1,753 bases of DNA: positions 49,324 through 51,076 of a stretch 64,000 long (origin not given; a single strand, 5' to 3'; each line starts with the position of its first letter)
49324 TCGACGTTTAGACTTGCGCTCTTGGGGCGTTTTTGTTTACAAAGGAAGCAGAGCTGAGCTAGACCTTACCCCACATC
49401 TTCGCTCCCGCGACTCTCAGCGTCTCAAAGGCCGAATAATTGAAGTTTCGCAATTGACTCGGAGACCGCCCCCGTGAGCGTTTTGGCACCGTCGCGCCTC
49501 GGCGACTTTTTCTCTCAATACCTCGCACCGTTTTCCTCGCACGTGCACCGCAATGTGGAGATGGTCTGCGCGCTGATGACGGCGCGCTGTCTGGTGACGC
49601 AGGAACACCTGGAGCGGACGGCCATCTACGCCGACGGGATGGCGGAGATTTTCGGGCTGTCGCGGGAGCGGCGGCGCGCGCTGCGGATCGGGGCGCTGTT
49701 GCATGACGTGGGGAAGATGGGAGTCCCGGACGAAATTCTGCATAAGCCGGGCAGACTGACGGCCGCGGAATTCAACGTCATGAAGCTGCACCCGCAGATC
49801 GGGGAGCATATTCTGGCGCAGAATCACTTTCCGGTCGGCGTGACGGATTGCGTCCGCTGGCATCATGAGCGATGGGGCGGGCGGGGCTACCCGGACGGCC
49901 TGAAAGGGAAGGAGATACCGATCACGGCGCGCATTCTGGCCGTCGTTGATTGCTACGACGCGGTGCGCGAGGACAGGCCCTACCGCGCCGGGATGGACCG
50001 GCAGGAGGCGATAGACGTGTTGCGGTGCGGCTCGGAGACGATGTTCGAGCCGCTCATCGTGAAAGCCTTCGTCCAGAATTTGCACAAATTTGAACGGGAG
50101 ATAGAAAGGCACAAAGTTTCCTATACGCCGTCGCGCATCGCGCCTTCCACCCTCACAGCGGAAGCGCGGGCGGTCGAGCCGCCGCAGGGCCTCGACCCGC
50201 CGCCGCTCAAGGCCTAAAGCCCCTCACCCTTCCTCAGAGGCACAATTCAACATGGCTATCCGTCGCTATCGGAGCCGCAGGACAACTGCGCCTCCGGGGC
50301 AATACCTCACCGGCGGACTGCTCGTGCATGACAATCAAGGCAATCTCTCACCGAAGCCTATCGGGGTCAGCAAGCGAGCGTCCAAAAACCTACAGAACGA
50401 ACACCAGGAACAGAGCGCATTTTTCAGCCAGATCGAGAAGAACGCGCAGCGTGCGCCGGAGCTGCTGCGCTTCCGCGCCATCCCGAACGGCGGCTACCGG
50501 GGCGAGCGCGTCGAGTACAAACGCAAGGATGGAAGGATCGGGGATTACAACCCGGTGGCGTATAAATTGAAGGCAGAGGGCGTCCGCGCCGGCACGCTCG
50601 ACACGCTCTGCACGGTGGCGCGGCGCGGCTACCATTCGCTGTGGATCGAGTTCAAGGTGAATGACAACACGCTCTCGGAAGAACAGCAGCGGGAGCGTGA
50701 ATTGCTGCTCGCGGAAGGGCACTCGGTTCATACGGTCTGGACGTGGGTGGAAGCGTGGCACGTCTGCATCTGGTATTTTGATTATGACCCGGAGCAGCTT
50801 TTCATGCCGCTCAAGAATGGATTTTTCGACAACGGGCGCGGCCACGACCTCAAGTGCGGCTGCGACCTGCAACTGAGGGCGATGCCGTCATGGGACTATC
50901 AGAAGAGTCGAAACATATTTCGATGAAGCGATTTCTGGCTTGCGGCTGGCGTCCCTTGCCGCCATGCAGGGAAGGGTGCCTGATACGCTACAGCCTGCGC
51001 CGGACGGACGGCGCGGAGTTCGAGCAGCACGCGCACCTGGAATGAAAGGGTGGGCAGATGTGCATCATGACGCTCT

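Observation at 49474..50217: Phage-encoded stand-alone HD-GYP phosphodiesterase in its own transcription unit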

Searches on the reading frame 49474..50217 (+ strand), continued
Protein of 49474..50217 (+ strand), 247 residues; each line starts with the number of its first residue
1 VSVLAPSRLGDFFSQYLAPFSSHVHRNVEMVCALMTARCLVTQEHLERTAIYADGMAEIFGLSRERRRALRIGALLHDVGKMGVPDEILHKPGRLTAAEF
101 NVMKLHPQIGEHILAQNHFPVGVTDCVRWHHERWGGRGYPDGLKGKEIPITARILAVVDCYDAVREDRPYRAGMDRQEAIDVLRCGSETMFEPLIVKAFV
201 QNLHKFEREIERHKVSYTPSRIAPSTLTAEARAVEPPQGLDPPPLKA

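Call 75: find_encoding_contigs(protein=P0076, flank=8000, max_places=2)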
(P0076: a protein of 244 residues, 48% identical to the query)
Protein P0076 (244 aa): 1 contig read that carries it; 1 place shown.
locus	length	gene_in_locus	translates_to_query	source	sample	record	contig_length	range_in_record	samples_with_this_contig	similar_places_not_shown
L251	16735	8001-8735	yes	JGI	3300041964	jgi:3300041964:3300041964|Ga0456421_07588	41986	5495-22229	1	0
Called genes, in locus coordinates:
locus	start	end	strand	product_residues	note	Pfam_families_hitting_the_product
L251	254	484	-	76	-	PF07596:SBP_bac_10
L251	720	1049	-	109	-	PF06965:Na_H_antiport_1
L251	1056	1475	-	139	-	PF01699:Na_Ca_ex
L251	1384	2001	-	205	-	PF01699:Na_Ca_ex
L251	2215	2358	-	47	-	-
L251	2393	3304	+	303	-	PF00924:MS_channel_2nd, PF21082:MS_channel_3rd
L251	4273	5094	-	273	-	PF05175:MTS, PF13489:Methyltransf_23, PF02353:CMAS, PF07021:MetW, PF01209:Ubie_methyltran, PF08241:Methyltransf_11, PF08242:Methyltransf_12, PF13649:Methyltransf_25, +2 more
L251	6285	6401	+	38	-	-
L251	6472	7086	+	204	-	-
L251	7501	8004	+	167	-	PF00990:GGDEF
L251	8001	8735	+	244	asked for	PF13487:HD_5, PF01966:HD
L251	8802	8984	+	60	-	-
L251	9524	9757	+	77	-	-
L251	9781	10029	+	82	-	-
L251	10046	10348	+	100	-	-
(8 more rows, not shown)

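Call 80: search_protein_families(library=pfam, proteins=[L090:7236-9290:+, L100:6781-9342:+, L103:7725-9713:+, P0026, P0210, P0182], max_evalue=0.001)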
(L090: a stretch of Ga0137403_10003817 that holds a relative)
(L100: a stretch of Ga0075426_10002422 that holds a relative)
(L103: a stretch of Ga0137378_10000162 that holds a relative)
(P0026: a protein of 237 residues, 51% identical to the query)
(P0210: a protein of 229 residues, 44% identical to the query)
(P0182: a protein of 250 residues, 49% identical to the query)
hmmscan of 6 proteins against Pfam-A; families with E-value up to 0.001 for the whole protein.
L090:7236-9290:+ (684 aa): 6 families
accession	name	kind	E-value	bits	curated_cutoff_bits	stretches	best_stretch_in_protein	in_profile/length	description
PF13487.12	HD_5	-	9.7e-39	133.3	27.2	1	265-427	5-170/170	HD domain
PF01966.28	HD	-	1.2e-25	90.4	22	1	275-395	2-115/116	HD domain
PF13185.12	GAF_2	-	8.2e-09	36.2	28.6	1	508-641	5-135/136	GAF domain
PF01590.32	GAF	-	4.5e-07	30.9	22.4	1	508-641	3-133/133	GAF domain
PF12822.12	ECF_trnsprt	-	0.00026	21.5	30.7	1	64-216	25-168/169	ECF transporter, substrate-specific component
PF08668.18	HDOD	-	0.00032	20.7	22.9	0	276-364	97-195/196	HDOD domain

L100:6781-9342:+ (853 aa): 8 families
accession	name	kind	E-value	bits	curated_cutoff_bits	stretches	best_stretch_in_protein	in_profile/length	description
PF13487.12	HD_5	-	2.6e-36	125.4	27.2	1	281-445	3-170/170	HD domain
PF00990.26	GGDEF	-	3.1e-26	92.5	23.8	1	675-825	1-154/161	Diguanylate cyclase, GGDEF domain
PF01966.28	HD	-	9.2e-26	90.8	22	1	293-413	2-115/116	HD domain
PF13185.12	GAF_2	-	2.4e-17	63.8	28.6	1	527-663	2-136/136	GAF domain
PF13492.12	GAF_3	-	1.4e-11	45.4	27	1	531-664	4-129/129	GAF domain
PF01590.32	GAF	-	4.9e-11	43.7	22.4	1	531-662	4-133/133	GAF domain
PF08668.18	HDOD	-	5.4e-06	26.5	22.9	1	293-382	96-195/196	HDOD domain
PF07155.17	ECF-ribofla_trS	-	0.00032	21.2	26.7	1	71-119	11-61/172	ECF-type riboflavin transporter, S component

L103:7725-9713:+ (662 aa): 6 families
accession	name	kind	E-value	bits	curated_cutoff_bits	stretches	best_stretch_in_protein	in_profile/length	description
PF00990.26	GGDEF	-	3.7e-43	147.5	23.8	1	478-633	1-158/161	Diguanylate cyclase, GGDEF domain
PF13487.12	HD_5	-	8.4e-37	127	27.2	1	89-253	3-170/170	HD domain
PF01966.28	HD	-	7.4e-21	75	22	1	102-220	3-114/116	HD domain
PF13185.12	GAF_2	-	5.4e-12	46.5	28.6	1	329-465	2-135/136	GAF domain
PF01590.32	GAF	-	4e-11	44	22.4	1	331-465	2-133/133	GAF domain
PF13492.12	GAF_3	-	2.6e-07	31.5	27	1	331-467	2-129/129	GAF domain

P0026 (237 aa): 2 families
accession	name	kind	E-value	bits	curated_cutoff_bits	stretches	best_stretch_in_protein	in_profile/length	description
PF13487.12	HD_5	-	2.2e-36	125.6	27.2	1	30-193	6-169/170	HD domain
PF01966.28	HD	-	1.5e-19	70.8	22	1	38-162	1-115/116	HD domain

P0210 (229 aa): 3 families
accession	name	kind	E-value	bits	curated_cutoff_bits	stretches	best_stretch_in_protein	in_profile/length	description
PF13487.12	HD_5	-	3e-35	121.9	27.2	1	17-171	12-169/170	HD domain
PF01966.28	HD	-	5.8e-21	75.4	22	1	21-140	3-115/116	HD domain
PF08668.18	HDOD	-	0.00019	21.4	22.9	1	21-62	97-136/196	HDOD domain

P0182 (250 aa): 3 families
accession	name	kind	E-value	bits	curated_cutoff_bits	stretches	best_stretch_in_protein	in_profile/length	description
PF13487.12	HD_5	-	4.1e-33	114.9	27.2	1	51-203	15-170/170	HD domain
PF01966.28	HD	-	2.3e-24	86.4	22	1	52-171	3-115/116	HD domain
PF08668.18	HDOD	-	0.0008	19.4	22.9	0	51-93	96-136/196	HDOD domain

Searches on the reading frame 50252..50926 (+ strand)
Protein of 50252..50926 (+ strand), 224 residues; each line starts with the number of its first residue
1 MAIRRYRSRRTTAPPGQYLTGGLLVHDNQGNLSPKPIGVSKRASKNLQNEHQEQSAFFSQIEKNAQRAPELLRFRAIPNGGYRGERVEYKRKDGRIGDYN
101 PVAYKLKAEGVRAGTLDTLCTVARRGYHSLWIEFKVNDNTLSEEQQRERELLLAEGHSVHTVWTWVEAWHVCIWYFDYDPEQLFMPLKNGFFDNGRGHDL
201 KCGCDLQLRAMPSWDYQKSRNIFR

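Call 6: search_protein_families(library=phrogs, proteins=[window:50252-50926:+], max_evalue=0.001)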
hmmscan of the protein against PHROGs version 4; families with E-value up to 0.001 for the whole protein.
window:50252-50926:+ (224 aa): 3 families
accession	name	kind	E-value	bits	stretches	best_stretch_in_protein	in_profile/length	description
phrog_824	-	unknown function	1.5e-24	88.3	1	43-170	59-169/265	-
phrog_5702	-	DNA, RNA and nucleotide metabolism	0.00014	22.8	0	110-159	2-50/70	Holliday junction resolvase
phrog_2363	-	unknown function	0.00016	22.4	0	48-167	59-162/192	-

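Call 27: search_protein_families(library=pfam, proteins=[window:50252-50926:+], max_evalue=0.01)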
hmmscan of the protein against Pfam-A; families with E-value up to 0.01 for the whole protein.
window:50252-50926:+ (224 aa): 0 families

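Call 81: search_solved_structures(query=window:50252-50926:+, max_evalue=1)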
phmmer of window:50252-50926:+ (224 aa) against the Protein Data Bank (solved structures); distinct sequences matched with E-value up to 1: 4.
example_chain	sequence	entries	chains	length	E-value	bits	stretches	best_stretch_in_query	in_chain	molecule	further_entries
4qbl_A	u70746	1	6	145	1.8e-08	37.4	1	75-158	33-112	VRR-NUC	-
8d4s_A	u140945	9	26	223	0.57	12.8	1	13-145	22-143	Cathepsin G, C-terminal truncated form | Cathepsin-G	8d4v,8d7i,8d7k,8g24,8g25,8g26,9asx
1au8_A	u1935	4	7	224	0.57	12.8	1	13-145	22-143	CATHEPSIN G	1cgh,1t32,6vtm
1kyn_A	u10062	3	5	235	0.64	12.6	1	13-145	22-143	cathepsin G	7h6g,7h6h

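Call 82: search_protein_families(library=pfam, proteins=[window:50252-50926:+], max_evalue=5)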
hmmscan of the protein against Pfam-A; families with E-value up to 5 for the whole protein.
window:50252-50926:+ (224 aa): 2 families
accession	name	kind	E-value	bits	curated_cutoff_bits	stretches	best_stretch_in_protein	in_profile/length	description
PF22942.1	DUF7025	-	0.17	12.6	27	1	127-182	13-69/100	Domain of unknown function (DUF7025)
PF08774.17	VRR_NUC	-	0.18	12.3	23.8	0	110-148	59-98/116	VRR-NUC domain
